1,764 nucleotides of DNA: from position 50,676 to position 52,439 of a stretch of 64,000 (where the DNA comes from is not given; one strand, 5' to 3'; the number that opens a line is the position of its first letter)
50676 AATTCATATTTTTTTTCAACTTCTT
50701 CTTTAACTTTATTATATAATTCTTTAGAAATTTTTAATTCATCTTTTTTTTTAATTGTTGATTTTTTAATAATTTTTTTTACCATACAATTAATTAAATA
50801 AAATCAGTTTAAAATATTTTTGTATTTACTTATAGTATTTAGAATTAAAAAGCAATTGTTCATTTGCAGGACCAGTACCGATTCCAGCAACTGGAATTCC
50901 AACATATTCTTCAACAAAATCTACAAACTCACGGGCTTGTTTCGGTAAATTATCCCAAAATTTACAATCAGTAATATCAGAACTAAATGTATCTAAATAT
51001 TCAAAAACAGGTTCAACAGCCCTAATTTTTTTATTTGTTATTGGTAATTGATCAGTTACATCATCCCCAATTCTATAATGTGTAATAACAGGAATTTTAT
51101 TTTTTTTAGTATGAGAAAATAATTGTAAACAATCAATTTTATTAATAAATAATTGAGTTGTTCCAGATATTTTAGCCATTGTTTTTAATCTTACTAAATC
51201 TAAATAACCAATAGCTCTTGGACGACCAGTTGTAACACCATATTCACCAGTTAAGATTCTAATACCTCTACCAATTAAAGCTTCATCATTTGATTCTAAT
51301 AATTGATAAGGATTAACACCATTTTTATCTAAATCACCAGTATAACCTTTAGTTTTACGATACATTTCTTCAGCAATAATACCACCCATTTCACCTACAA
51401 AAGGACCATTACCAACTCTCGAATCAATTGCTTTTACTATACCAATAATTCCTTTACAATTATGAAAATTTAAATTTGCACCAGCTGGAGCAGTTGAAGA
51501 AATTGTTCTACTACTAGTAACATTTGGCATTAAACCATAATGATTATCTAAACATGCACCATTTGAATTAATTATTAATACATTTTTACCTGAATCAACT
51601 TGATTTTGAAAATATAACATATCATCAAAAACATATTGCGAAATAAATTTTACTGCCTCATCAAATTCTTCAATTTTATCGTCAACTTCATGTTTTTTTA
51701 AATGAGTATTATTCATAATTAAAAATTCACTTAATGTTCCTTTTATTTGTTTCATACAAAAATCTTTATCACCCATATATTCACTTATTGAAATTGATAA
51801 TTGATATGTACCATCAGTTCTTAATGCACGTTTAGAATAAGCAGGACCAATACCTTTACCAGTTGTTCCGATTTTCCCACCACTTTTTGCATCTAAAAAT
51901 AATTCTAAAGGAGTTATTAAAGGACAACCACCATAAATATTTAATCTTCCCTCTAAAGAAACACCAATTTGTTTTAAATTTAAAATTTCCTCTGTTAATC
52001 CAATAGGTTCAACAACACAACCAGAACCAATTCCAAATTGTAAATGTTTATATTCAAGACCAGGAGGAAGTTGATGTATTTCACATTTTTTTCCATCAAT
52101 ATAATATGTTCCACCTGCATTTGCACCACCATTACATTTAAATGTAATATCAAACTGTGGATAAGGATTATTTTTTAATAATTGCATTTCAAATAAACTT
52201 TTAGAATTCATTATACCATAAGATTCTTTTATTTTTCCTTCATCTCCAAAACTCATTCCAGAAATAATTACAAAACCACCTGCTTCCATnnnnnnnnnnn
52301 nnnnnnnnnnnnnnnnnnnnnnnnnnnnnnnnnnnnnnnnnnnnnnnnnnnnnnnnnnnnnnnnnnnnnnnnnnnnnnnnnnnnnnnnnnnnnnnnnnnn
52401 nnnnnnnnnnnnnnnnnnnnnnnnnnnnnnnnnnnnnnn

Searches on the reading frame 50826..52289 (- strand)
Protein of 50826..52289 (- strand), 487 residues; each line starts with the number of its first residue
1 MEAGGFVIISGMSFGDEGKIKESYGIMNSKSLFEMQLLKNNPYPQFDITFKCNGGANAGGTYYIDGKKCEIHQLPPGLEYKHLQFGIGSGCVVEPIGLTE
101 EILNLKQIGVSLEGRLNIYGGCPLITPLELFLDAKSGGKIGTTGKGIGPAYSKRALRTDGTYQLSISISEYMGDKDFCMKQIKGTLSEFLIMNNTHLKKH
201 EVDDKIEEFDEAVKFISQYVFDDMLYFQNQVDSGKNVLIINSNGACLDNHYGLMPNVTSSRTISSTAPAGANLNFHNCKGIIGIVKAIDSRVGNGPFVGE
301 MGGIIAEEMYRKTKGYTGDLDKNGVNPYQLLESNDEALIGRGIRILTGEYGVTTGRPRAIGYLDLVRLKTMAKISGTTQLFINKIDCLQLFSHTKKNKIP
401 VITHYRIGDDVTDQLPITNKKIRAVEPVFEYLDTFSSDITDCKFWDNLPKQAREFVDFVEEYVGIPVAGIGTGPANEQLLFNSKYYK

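Call 17: find_related_loci(query=window:50826-52289:-, collection=genome_contigs, flank=10000)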
Query window:50826-52289:- (487 aa) in genome_contigs; peptide patterns used: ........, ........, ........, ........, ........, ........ (x = any residue, [..] = any of these).
109 stretches matched a pattern, but none encodes a relative of the query by tblastn (E <= 1e-3).
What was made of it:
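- Tried and rejected: A PurA-anchored scan of GTDB genomes found nothing (call 17).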
